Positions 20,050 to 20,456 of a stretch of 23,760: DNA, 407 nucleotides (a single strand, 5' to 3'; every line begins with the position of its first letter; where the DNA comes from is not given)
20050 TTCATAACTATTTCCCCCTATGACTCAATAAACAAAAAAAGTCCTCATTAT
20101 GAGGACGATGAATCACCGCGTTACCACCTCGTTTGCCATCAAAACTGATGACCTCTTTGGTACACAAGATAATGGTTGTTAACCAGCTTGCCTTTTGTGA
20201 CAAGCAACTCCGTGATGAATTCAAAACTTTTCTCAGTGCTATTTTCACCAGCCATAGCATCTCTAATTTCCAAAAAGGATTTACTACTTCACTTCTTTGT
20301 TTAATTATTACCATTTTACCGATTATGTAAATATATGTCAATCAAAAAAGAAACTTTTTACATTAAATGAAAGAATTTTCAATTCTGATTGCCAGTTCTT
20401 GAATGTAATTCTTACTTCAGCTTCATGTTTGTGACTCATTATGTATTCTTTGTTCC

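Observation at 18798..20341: Duplicated [promoter, T-box, binding lipoprotein] module whose specifier differs by one base: Phe (UUC) versus Tyr (UAC)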

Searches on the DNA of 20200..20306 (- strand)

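Call 25: build_rna_model(alignment_id=A3, structure=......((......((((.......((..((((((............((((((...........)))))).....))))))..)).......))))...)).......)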
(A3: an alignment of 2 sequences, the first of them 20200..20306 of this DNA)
Model R1 built from alignment A3 (2 sequences, 108 columns); structure: as given.
model positions 108; base pairs 20; branch points 0; effective number of sequences 1.12; information 0.589 bits per position. Calibrated on 0.2 Mb of random sequence (short: E-values are rough).
structure used (alignment columns):
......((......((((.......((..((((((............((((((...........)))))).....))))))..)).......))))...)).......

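Call 26: search_with_rna_model(model_id=R1, sources=[window, L001, L002, L003, L004, L005, L006, L007, L008, L009, L010, L011, L012, L013, L014, L015, L016, L017, L018, L019, L020, L021, L022, L023, L024, L025, L026, L027, L028, L029, L030, L031, L032, L033, L034, L035, L036, L037, L038, L039, L040, L041, L042, L043, L044, L045, L046, L047, L048, L049, L050, L051, L052, L053, L054, L055, L056, L057, L058, L059, L060, L061, L062, L063, L064, L065, L066, L067, L068, L069, L070, L071, L072, L073, L074, L075, L076, L077, L078, L079, L080], max_evalue=1, make_alignment=true)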
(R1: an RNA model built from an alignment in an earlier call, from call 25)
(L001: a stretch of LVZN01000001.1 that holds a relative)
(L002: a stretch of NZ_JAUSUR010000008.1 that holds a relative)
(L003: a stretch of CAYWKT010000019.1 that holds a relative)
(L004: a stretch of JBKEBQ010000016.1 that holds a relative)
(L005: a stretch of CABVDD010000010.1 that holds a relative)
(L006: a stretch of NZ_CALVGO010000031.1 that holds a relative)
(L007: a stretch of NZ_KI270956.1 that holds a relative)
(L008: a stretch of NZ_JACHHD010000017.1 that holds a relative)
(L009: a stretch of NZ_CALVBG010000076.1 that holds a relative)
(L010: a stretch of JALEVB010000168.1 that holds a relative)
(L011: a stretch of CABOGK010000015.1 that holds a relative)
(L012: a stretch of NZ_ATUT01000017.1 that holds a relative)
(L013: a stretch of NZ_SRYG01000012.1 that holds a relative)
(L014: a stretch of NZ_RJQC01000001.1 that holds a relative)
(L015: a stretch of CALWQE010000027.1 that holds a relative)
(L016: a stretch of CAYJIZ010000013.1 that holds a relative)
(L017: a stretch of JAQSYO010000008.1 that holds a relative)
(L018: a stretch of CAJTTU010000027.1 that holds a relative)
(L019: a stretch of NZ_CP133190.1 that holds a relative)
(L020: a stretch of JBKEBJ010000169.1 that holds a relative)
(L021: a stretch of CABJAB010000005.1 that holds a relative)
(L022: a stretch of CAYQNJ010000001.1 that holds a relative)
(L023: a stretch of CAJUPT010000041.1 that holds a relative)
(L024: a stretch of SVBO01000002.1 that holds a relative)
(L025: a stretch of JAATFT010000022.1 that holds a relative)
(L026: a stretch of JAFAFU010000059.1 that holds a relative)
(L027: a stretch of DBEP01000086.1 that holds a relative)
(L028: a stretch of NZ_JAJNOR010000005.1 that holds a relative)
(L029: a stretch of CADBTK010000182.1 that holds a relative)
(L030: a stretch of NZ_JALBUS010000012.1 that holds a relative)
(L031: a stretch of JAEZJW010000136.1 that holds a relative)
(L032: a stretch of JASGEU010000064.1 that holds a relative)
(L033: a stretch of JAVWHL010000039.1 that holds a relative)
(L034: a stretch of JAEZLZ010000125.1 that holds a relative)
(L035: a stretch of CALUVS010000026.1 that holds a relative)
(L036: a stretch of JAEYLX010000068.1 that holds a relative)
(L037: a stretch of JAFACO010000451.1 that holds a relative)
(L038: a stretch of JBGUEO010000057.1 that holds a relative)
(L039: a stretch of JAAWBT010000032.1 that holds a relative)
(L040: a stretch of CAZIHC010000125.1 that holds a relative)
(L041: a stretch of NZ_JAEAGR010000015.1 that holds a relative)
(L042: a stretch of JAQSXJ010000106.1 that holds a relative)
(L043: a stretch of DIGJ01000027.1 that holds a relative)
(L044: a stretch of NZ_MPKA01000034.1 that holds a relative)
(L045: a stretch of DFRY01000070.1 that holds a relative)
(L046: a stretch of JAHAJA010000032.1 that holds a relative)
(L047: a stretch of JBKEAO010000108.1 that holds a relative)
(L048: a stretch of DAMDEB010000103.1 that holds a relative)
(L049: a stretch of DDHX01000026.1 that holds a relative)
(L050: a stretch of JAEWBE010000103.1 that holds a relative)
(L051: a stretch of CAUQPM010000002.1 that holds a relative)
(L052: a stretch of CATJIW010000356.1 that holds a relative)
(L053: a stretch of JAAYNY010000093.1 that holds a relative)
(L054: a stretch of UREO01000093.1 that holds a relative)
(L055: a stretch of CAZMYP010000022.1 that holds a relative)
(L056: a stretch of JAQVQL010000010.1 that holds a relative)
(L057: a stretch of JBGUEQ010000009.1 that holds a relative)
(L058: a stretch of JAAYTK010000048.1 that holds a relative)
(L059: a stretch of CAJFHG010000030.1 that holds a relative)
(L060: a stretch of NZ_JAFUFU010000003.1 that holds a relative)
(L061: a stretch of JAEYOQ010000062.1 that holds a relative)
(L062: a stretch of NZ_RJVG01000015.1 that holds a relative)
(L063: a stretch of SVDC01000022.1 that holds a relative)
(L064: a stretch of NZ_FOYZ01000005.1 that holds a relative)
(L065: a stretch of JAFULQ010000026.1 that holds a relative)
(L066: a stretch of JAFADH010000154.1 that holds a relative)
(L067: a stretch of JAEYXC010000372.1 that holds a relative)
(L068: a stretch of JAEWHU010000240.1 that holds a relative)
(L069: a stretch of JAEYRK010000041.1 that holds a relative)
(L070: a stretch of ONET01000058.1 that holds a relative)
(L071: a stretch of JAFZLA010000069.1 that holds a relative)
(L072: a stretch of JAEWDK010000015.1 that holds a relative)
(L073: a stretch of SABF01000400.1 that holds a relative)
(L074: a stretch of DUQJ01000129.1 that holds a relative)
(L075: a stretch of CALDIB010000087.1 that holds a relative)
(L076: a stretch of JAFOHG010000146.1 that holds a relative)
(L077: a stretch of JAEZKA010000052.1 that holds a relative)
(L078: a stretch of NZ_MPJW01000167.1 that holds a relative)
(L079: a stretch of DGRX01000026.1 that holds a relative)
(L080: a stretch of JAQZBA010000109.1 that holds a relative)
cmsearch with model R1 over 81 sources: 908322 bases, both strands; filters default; matches with E-value up to 1: 15.
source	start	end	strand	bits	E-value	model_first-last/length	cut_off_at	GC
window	20200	20306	-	127.4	3.2e-25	1-108/108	no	0.34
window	18929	19035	-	123.7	2.2e-24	1-108/108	no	0.37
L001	7019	7125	+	121.3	7.6e-24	1-108/108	no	0.37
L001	5749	5855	+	107.5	1.1e-20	1-108/108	no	0.32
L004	5736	5842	+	99.7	6.4e-19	1-108/108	no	0.29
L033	148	255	+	98.6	1.1e-18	1-108/108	no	0.31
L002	5720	5825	+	94.6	8.9e-18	1-108/108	no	0.33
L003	5746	5852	+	84.7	1.6e-15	1-108/108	no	0.35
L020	346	452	+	77.9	5.8e-14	1-108/108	no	0.36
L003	7046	7152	+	61.8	2.6e-10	1-108/108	no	0.3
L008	8724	8830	+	44.3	2.5e-06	1-108/108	no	0.41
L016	12831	12938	+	32.1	0.0015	1-108/108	no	0.36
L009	3765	3871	+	31.9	0.0016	1-108/108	no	0.42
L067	4049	4158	+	21.7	0.34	1-108/108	no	0.33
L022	5773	5878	-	20.9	0.51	1-108/108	no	0.28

Alignment A4: 15 matches aligned to the model, 137 columns, each read 5' to 3' on its own strand. Consensus structure (alignment columns), stored with it:
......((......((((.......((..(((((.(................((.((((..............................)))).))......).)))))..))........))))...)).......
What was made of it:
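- Tried and rejected: The two-sequence covariance model R1 was too narrow (call 26).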

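Call 28: search_with_rna_model(model_id=R1, sources=[window, L001, L002, L003, L004, L008, L009, L016, L020, L033], max_evalue=0.001, make_alignment=true)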
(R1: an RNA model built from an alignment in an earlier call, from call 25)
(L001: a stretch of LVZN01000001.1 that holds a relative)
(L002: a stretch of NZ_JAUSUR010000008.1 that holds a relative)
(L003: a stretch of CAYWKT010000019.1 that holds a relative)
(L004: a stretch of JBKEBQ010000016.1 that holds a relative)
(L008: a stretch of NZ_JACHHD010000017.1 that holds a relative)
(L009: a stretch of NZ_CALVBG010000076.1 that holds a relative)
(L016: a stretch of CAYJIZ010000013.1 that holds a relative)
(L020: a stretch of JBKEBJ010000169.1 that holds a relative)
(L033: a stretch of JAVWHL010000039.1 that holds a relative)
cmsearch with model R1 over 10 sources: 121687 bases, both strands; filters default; matches with E-value up to 0.001: 13.
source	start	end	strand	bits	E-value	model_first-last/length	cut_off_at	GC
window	20200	20306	-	127.4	4.3e-26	1-108/108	no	0.34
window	18929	19035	-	123.7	3e-25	1-108/108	no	0.37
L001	7019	7125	+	121.3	1e-24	1-108/108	no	0.37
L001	5749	5855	+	107.5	1.4e-21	1-108/108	no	0.32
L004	5736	5842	+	99.7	8.5e-20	1-108/108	no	0.29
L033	148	255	+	98.6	1.5e-19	1-108/108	no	0.31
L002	5720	5825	+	94.6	1.2e-18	1-108/108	no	0.33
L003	5746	5852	+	84.7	2.2e-16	1-108/108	no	0.35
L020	346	452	+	77.9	7.7e-15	1-108/108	no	0.36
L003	7046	7152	+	61.8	3.4e-11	1-108/108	no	0.3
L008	8724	8830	+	44.3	3.3e-07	1-108/108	no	0.41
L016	12831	12938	+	32.1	0.0002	1-108/108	no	0.36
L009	3765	3871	+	31.9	0.00022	1-108/108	no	0.42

Alignment A5: 13 matches aligned to the model, 116 columns, each read 5' to 3' on its own strand. Consensus structure (alignment columns), stored with it:
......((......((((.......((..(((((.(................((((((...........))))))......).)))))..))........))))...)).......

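Call 29: build_rna_model(alignment_id=A5)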
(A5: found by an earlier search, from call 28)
Model R2 built from alignment A5 (13 sequences, 116 columns); structure: stored with the alignment.
model positions 107; base pairs 20; branch points 0; effective number of sequences 2.32; information 0.59 bits per position. Calibrated on 0.2 Mb of random sequence (short: E-values are rough).
structure used (alignment columns):
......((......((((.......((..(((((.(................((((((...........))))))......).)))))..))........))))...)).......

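Call 30: search_with_rna_model(model_id=R2, sources=[window, L001, L002, L003, L004, L005, L006, L007, L008, L009, L010, L011, L012, L013, L014, L015, L016, L017, L018, L019, L020, L021, L022, L023, L024, L025, L026, L027, L028, L029, L030, L031, L032, L033, L034, L035, L036, L037, L038, L039, L040, L041, L042, L043, L044, L045, L046, L047, L048, L049, L050, L051, L052, L053, L054, L055, L056, L057, L058, L059, L060, L061, L062, L063, L064, L065, L066, L067, L068, L069, L070, L071, L072, L073, L074, L075, L076, L077, L078, L079, L080], max_evalue=1, make_alignment=true)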
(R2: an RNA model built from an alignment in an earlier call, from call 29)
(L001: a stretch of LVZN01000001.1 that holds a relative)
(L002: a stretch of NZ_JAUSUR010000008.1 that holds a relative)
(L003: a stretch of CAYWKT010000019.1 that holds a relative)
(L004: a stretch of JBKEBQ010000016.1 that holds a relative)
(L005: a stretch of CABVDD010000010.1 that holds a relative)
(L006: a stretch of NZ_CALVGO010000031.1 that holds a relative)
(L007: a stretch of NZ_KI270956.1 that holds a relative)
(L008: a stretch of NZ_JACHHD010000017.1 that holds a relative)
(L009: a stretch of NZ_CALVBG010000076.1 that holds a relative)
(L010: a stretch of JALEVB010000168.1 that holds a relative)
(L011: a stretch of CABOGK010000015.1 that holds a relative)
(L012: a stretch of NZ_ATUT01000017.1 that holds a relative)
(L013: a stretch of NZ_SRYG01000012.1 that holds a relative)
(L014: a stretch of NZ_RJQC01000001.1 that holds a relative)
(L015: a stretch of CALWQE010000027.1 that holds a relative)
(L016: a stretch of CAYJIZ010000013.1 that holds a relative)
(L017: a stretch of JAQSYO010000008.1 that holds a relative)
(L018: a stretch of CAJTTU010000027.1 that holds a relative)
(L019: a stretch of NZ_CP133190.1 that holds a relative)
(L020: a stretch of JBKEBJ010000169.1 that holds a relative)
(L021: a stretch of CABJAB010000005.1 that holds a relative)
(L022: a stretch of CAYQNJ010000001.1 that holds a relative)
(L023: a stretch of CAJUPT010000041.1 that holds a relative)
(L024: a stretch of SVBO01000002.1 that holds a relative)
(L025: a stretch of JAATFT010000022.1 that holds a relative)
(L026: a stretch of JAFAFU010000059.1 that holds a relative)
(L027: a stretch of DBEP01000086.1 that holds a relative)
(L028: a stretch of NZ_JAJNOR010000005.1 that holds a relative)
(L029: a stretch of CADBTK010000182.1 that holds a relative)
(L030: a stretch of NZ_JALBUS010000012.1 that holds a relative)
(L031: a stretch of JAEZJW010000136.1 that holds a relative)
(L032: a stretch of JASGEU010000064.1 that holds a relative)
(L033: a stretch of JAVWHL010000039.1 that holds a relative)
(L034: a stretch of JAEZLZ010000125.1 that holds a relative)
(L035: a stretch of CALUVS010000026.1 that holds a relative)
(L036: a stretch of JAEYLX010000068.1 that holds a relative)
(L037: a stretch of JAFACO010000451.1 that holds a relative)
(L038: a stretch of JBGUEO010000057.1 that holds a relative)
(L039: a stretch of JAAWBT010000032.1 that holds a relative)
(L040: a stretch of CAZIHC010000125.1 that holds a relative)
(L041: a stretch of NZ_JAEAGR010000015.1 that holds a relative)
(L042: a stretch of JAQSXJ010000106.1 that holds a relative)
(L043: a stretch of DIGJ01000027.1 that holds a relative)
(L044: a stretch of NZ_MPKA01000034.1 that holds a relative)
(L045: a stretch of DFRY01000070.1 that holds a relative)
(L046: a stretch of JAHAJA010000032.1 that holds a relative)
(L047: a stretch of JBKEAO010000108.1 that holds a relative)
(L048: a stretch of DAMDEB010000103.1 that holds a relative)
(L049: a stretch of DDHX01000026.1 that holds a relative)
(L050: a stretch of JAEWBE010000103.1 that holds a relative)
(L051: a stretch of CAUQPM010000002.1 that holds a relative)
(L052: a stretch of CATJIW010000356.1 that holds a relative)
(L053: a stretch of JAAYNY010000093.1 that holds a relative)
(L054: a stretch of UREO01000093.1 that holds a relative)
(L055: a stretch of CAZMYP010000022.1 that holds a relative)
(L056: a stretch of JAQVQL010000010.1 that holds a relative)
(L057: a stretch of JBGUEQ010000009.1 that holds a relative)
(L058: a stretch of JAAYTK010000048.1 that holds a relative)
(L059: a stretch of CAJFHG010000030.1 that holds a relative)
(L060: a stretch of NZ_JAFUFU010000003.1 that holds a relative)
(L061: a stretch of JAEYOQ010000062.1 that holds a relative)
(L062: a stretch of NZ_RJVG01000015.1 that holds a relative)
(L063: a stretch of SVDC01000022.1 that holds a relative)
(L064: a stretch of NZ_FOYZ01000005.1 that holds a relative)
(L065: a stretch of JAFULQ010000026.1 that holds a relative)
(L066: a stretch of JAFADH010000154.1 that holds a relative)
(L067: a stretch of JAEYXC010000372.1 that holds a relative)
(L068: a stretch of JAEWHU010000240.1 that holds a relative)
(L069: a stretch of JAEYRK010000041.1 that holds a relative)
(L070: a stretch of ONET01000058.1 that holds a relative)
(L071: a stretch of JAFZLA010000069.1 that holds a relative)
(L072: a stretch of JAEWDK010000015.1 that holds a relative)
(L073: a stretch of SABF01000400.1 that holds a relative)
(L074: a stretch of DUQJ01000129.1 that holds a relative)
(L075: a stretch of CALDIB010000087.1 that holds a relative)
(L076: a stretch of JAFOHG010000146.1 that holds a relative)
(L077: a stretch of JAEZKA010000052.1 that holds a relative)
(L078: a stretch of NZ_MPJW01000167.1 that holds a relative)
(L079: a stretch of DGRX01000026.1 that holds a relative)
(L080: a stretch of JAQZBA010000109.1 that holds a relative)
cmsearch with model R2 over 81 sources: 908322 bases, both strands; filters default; matches with E-value up to 1: 16.
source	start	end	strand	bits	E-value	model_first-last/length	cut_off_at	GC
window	20200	20306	-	111.2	2.4e-22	1-107/107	no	0.34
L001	7019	7125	+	104.6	8.6e-21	1-107/107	no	0.37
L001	5749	5855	+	104.4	9.6e-21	1-107/107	no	0.32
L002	5720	5825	+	103.6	1.4e-20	1-107/107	no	0.33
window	18929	19035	-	100.6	7.2e-20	1-107/107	no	0.37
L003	5746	5852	+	99.7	1.2e-19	1-107/107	no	0.35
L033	148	255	+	99.5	1.3e-19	1-107/107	no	0.31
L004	5736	5842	+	97.6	3.8e-19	1-107/107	no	0.29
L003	7046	7152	+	93.7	3.1e-18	1-107/107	no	0.3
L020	346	452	+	91.7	9.2e-18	1-107/107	no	0.36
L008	8724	8830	+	82.3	1.5e-15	1-107/107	no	0.41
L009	3765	3871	+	76.4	3.6e-14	1-107/107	no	0.42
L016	12831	12938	+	64.1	2.7e-11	1-107/107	no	0.36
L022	5770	5877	-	31.8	0.001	1-107/107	no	0.28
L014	8720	8826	+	22.5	0.15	1-107/107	no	0.47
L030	8720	8826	+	20.8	0.39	1-107/107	no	0.49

Alignment A6: 16 matches aligned to the model, 117 columns, each read 5' to 3' on its own strand. Consensus structure (alignment columns), stored with it:
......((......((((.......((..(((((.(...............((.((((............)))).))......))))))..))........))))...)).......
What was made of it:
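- Tried and rejected: I rebuilt it from 13 hits as R2 (calls 28-30).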

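Call 46: search_with_rna_model(model_id=R2, sources=[L081, L082, L083, L084, L085, L086, L087, L088, L089, L090, L091, L092, L093, L094, L095, L096, L097, L098, L099, L100, L101, L102, L103, L104, L105, L106, L107, L108, L109, L110, L111, L112, L113, L114, L115, L116, L117, L118, L119, L120, L121, L122, L123, L124, L125, L126, L127, L128, L129, L130, L131, L132, L133, L134, L135, L136, L137, L138, L139, L140, L141, L142, L143, L144, L145, L146, L147, L148, L149, L150, L151, L152, L153, L154, L155, L156, L157, L158, L159, L160], max_evalue=0.1, make_alignment=true)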
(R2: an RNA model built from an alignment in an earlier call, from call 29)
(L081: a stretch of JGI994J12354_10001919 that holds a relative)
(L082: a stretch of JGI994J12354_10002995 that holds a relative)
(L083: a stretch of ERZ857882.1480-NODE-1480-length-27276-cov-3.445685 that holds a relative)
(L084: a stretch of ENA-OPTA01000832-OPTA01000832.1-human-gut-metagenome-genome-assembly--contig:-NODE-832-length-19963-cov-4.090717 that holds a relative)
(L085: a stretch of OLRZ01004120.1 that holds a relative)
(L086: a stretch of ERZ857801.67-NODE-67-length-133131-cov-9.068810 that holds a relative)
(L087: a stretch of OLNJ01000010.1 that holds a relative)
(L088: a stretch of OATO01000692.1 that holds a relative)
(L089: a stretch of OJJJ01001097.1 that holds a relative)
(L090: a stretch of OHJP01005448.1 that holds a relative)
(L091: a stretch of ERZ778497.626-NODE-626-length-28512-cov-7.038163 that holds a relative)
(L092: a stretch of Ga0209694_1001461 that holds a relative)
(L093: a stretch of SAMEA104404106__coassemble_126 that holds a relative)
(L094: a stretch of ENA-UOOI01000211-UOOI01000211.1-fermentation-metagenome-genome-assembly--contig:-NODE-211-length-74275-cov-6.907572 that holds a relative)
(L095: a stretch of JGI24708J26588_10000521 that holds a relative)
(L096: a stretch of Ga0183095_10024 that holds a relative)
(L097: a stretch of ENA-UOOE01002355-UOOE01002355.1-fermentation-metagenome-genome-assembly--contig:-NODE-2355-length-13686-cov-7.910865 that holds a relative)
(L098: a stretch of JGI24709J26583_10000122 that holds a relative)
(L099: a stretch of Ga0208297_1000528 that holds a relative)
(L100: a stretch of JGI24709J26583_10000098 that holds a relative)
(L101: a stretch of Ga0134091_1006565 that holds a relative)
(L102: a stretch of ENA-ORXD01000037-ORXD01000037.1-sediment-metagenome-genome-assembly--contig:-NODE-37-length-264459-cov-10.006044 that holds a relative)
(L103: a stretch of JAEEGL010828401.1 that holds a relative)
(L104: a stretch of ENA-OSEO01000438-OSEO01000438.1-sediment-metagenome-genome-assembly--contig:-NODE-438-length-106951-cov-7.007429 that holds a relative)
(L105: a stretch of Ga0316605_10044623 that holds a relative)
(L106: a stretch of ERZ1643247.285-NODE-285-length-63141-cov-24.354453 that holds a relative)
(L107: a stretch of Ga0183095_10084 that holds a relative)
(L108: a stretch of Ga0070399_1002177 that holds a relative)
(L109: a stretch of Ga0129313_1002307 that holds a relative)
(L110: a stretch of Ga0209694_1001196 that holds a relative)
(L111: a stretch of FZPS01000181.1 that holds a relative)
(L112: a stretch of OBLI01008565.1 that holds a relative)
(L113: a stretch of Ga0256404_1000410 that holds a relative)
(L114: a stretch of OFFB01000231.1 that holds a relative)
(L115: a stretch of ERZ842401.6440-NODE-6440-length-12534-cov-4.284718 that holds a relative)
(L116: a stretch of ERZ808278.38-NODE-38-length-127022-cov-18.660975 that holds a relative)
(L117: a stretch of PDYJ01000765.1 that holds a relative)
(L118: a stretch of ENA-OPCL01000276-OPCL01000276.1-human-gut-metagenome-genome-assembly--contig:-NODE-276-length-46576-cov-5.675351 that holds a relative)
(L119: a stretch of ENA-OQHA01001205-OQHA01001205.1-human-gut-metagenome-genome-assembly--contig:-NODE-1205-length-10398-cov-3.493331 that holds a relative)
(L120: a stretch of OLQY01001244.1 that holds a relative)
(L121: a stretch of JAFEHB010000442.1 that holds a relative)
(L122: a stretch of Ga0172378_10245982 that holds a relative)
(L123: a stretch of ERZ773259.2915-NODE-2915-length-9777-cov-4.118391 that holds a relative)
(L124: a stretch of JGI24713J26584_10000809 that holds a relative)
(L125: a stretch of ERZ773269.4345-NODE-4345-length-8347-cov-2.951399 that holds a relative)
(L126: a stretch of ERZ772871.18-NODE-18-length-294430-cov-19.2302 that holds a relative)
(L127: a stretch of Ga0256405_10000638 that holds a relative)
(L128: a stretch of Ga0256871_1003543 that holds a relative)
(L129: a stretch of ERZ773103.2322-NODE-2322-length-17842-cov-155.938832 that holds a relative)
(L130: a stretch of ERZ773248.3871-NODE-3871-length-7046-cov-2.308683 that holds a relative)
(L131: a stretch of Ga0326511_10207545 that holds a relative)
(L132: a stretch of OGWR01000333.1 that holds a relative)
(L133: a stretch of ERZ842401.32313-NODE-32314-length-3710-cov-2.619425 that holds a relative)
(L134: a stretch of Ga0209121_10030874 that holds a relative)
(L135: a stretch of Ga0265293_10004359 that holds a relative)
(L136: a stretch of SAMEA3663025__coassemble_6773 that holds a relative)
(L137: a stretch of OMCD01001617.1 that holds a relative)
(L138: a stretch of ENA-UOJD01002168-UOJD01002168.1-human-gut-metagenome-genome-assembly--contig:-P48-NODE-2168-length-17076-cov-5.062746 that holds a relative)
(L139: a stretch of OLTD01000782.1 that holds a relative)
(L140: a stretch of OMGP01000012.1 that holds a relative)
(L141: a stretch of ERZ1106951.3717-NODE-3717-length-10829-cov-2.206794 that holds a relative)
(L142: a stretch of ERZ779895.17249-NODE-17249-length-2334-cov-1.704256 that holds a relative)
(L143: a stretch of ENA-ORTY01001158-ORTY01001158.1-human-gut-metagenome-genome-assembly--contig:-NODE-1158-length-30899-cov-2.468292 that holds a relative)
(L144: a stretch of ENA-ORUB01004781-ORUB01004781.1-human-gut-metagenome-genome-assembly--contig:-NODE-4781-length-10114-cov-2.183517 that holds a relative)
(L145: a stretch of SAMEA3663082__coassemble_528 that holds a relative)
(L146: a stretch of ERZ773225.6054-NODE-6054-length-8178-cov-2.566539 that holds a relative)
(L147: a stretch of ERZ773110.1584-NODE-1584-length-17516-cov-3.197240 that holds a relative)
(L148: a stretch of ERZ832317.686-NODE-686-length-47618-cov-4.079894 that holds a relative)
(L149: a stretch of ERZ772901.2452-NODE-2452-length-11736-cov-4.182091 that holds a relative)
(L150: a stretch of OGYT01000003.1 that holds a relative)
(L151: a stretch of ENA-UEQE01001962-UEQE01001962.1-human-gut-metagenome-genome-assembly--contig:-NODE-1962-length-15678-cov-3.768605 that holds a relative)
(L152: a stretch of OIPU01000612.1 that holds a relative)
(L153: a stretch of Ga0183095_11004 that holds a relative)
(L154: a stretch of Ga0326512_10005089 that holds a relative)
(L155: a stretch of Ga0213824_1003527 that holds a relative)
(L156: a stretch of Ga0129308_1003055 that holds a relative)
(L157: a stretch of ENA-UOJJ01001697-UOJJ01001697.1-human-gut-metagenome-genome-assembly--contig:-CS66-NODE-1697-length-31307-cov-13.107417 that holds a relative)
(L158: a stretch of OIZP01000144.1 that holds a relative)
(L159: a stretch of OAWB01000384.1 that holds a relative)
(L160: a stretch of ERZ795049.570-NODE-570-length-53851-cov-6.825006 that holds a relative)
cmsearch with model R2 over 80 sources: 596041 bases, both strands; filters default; matches with E-value up to 0.1: 14.
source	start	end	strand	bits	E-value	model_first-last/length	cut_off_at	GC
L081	3724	3831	+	98.1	1.9e-19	1-107/107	no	0.29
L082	1391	1498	+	95.6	7.2e-19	1-107/107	no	0.36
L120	3729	3835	+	88.4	3.5e-17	1-107/107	no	0.36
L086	3727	3833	+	83.1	6.2e-16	1-107/107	no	0.35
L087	3727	3833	+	83.1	6.2e-16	1-107/107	no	0.35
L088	3727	3833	+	83.1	6.2e-16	1-107/107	no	0.35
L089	171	277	+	83.1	6.2e-16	1-107/107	no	0.35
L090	167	273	+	83.1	6.2e-16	1-107/107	no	0.35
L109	3757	3862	+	75.6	3.6e-14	1-107/107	no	0.35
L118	3751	3856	+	72.8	1.6e-13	1-107/107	no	0.38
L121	3751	3856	+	72.8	1.6e-13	1-107/107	no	0.38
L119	116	220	+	66.7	4.3e-12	1-107/107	no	0.38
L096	3612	3719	-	40.3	6.9e-06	1-107/107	no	0.53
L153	3631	3741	-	39.6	9.7e-06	1-107/107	no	0.57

Alignment A7: 14 matches aligned to the model, 113 columns, each read 5' to 3' on its own strand. Consensus structure (alignment columns), stored with it:
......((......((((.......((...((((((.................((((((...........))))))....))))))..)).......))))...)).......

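Call 55: search_with_rna_model(model_id=R2, sources=[window, L001, L002, L003, L004, L020, L033, L081, L082, L086, L109, L118, L120], max_evalue=0.000001, make_alignment=true)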
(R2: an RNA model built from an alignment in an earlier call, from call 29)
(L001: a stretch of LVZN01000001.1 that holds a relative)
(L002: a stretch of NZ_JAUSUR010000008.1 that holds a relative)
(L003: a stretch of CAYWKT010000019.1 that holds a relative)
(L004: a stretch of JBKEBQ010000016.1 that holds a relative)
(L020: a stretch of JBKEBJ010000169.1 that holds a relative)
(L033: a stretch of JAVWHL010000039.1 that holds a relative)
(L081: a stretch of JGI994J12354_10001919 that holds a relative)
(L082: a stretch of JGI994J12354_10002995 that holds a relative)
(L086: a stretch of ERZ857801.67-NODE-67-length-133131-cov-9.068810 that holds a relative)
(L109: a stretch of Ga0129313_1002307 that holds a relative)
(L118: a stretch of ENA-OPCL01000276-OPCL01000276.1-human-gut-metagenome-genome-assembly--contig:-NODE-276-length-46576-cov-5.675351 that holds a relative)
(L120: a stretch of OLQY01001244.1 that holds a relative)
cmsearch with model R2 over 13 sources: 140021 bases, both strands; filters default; matches with E-value up to 0.000001: 16.
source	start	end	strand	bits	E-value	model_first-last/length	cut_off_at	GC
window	20200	20306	-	111.2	3.7e-23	1-107/107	no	0.34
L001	7019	7125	+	104.6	1.3e-21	1-107/107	no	0.37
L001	5749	5855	+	104.4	1.5e-21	1-107/107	no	0.32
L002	5720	5825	+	103.6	2.2e-21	1-107/107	no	0.33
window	18929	19035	-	100.6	1.1e-20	1-107/107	no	0.37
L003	5746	5852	+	99.7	1.9e-20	1-107/107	no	0.35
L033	148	255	+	99.5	2.1e-20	1-107/107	no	0.31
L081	3724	3831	+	98.1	4.4e-20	1-107/107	no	0.29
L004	5736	5842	+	97.6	5.8e-20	1-107/107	no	0.29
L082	1391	1498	+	95.6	1.7e-19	1-107/107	no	0.36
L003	7046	7152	+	93.7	4.7e-19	1-107/107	no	0.3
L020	346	452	+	91.7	1.4e-18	1-107/107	no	0.36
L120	3729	3835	+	88.4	8.3e-18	1-107/107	no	0.36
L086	3727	3833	+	83.1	1.5e-16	1-107/107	no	0.35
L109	3757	3862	+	75.6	8.4e-15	1-107/107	no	0.35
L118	3751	3856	+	72.8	3.8e-14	1-107/107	no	0.38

Alignment A8: 16 matches aligned to the model, 110 columns, each read 5' to 3' on its own strand. Consensus structure (alignment columns), stored with it:
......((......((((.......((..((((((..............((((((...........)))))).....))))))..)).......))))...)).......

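Call 72: search_with_rna_model(model_id=R2, sources=[L161, L162, L163, L164, L165, L166], max_evalue=0.01, make_alignment=true)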
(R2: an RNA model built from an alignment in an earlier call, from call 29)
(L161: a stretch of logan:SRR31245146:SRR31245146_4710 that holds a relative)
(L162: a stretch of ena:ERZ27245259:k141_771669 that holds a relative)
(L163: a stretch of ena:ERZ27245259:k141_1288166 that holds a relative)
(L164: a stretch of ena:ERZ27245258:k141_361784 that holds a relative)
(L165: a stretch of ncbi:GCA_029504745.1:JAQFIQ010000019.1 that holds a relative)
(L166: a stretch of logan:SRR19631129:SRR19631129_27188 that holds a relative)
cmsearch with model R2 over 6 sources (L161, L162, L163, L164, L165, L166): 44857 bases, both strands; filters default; matches with E-value up to 0.01: 6.
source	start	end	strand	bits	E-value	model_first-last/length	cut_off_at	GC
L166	3246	3352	+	99.7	6e-21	1-107/107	no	0.35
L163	3224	3331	+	97.8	1.7e-20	1-107/107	no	0.28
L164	3215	3322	+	97.8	1.7e-20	1-107/107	no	0.35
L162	3225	3332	+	94.4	1e-19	1-107/107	no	0.35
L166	4546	4652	+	93.7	1.5e-19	1-107/107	no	0.3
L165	224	329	+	89.8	1.2e-18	1-107/107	no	0.35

Alignment A9: 6 matches aligned to the model, 109 columns, each read 5' to 3' on its own strand. Consensus structure (alignment columns), stored with it:
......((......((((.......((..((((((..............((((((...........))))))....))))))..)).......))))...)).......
